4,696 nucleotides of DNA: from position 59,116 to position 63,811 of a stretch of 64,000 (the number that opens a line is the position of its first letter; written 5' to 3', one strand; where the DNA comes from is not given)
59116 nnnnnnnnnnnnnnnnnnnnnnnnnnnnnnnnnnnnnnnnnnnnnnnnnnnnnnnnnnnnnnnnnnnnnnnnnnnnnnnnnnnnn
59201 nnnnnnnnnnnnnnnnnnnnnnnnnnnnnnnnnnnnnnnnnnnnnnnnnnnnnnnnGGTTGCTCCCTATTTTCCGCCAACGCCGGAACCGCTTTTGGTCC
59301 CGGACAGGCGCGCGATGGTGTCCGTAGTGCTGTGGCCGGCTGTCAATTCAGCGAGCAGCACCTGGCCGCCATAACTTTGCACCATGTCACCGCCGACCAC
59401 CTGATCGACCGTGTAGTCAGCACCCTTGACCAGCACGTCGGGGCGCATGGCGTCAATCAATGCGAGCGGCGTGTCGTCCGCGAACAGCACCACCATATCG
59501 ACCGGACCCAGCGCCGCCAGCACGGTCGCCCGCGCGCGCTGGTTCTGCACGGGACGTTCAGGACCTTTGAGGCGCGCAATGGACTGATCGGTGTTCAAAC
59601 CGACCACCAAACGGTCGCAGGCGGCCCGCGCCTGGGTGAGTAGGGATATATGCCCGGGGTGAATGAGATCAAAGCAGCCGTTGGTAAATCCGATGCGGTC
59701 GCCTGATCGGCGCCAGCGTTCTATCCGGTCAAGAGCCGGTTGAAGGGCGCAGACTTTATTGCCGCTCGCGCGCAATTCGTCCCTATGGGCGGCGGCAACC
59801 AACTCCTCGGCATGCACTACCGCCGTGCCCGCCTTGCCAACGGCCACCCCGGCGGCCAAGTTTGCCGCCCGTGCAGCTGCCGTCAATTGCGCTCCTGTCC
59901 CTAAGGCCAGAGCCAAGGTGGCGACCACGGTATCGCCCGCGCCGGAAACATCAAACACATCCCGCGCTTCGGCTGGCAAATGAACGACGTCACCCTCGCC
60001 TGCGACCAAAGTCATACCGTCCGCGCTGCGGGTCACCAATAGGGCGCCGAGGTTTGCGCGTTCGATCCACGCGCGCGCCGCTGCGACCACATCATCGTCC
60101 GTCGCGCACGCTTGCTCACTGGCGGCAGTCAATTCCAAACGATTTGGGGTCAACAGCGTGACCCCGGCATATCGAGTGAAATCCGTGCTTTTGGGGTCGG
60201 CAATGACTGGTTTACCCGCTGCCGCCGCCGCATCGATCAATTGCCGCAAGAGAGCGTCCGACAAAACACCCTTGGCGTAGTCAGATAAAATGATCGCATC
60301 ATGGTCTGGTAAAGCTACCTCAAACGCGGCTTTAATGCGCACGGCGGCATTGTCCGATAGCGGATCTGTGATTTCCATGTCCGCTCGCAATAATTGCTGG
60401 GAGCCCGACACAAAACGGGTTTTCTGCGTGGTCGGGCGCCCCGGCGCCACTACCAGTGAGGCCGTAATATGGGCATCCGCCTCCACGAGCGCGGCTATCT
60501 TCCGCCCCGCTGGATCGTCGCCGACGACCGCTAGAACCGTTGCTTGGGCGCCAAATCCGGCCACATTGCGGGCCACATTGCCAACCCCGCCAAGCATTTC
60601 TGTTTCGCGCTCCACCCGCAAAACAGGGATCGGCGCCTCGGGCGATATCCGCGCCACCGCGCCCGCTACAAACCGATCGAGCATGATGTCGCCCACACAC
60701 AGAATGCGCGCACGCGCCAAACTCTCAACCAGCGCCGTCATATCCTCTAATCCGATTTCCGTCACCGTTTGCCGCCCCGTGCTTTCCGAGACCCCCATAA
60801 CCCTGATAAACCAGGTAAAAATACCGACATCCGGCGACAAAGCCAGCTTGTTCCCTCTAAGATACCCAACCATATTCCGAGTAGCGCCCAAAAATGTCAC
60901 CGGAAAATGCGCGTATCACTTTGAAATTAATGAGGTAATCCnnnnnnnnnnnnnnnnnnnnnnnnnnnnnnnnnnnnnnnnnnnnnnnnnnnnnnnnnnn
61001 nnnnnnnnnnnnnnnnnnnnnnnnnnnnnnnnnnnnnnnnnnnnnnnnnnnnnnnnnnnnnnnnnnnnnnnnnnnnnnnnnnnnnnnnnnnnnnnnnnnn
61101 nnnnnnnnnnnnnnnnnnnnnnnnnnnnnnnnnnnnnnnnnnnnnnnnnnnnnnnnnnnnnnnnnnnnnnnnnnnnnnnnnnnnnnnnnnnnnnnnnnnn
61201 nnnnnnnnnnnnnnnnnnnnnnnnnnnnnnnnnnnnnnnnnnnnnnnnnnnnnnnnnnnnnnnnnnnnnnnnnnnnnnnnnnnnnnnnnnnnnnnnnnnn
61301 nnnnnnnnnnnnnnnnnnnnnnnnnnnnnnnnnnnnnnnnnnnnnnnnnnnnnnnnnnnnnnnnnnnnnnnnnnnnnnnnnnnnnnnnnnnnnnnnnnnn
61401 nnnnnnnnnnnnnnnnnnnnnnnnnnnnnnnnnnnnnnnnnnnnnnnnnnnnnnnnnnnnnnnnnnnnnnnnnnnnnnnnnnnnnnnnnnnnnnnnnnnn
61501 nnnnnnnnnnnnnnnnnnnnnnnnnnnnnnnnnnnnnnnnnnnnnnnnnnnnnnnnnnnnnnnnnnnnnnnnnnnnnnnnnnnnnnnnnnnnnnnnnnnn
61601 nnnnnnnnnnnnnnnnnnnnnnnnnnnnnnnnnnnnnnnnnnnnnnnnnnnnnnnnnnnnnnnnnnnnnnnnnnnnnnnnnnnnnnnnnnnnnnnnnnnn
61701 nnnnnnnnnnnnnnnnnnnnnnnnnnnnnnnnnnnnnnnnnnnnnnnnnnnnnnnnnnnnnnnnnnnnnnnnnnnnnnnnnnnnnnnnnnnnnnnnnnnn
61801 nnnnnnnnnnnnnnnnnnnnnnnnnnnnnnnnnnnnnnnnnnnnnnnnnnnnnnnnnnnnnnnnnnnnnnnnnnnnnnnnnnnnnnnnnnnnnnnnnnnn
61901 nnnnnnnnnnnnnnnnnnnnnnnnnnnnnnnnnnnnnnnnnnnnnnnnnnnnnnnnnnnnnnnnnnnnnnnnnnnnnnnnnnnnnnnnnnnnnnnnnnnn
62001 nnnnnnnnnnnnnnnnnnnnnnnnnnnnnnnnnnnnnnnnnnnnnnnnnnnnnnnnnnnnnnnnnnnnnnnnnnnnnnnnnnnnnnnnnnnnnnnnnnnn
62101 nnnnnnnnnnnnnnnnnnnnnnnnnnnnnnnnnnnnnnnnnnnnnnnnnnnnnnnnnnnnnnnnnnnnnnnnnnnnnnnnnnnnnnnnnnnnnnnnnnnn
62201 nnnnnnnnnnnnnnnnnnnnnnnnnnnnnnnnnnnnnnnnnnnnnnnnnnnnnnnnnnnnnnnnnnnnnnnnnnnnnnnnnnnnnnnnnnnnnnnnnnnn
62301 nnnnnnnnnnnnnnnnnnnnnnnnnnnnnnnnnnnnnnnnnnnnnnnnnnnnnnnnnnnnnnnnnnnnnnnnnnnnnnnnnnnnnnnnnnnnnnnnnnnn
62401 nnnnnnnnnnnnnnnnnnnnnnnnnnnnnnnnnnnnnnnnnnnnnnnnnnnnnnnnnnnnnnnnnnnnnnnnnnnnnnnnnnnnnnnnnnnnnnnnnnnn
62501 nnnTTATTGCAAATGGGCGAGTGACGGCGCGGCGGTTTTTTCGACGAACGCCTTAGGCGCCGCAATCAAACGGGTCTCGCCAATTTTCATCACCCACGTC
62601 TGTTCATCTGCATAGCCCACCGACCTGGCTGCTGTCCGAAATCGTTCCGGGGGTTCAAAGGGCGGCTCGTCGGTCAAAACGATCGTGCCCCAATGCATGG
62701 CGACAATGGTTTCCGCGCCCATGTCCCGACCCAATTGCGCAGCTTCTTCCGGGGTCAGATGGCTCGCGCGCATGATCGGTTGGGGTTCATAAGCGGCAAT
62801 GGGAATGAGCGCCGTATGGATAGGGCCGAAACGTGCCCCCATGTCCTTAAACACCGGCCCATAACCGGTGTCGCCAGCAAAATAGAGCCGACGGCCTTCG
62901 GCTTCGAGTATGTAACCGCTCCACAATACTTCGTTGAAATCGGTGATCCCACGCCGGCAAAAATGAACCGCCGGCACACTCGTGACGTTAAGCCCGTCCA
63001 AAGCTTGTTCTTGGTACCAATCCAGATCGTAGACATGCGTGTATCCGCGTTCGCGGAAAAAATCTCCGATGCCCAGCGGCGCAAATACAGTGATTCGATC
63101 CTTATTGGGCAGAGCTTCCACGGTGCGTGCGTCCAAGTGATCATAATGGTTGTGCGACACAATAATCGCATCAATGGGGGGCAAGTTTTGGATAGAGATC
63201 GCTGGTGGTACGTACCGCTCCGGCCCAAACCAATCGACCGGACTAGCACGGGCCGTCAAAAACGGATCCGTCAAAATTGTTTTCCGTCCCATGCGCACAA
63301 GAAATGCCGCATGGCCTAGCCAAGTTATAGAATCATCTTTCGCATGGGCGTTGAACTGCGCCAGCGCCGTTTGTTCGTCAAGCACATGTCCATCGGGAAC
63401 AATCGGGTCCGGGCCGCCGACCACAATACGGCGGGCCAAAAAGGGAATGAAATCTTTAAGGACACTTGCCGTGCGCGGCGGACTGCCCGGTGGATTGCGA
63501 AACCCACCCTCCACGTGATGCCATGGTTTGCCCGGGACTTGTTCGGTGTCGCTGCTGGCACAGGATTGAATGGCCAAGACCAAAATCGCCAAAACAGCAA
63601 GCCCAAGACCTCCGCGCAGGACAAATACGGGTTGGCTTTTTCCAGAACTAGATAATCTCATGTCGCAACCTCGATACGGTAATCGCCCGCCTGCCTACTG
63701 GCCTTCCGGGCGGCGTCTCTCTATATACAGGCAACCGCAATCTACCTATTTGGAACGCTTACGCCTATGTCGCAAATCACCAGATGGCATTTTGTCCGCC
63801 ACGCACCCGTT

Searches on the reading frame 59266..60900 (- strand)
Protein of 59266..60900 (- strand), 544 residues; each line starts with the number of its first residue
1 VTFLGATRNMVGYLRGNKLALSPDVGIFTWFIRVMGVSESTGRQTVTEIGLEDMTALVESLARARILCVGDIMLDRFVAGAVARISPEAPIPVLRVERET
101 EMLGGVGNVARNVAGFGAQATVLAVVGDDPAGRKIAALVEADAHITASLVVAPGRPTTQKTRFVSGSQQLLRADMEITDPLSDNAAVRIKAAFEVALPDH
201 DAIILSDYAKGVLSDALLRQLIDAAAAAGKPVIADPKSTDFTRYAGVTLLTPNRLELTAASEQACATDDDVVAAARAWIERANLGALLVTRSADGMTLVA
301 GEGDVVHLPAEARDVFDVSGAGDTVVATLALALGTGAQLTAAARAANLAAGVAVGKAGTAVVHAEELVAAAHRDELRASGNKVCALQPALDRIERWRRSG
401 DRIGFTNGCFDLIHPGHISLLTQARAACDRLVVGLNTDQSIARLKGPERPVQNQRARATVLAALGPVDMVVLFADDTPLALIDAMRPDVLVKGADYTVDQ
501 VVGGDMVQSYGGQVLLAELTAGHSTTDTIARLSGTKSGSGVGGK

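Call 7: search_protein_families(library=pfam, proteins=[window:59266-60900:-], max_evalue=0.00001)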
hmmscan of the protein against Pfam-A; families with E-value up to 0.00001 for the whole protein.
window:59266-60900:- (544 aa): 2 families
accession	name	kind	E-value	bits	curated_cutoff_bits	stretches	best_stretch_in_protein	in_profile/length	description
PF00294.29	PfkB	-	3.6e-37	128.7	25.8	1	65-360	3-296/302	pfkB family carbohydrate kinase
PF01467.32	CTP_transf_like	-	1.5e-16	61.2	21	1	405-500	1-94/133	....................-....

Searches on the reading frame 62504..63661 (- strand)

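Call 7: search_protein_families(library=pfam, proteins=[window:62504-63661:-], max_evalue=0.00001)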
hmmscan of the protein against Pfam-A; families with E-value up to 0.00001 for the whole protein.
window:62504-63661:- (385 aa): 3 families
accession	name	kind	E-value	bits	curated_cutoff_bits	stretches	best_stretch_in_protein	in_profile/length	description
PF12706.13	Lactamase_B_2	-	1.2e-39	136.4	27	1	128-324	2-200/200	Beta-lactamase superfamily domain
PF13483.12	Lactamase_B_3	-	5.1e-17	62.8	24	1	112-323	2-160/160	Beta-lactamase superfamily domain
PF00753.33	Lactamase_B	-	6.1e-08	33.3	22.7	0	113-175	2-56/196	Metallo-beta-lactamase superfamily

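Call 46: search_protein_families(library=ncbifam, proteins=[window:62504-63661:-], max_evalue=1e-10)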
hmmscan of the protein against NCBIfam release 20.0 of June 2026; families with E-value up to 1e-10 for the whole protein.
window:62504-63661:- (385 aa): 1 family
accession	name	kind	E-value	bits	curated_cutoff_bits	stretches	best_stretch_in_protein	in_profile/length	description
NF001911.0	PRK00685.1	equivalog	1.9e-21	76.6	144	1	112-333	3-203/228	metal-dependent hydrolase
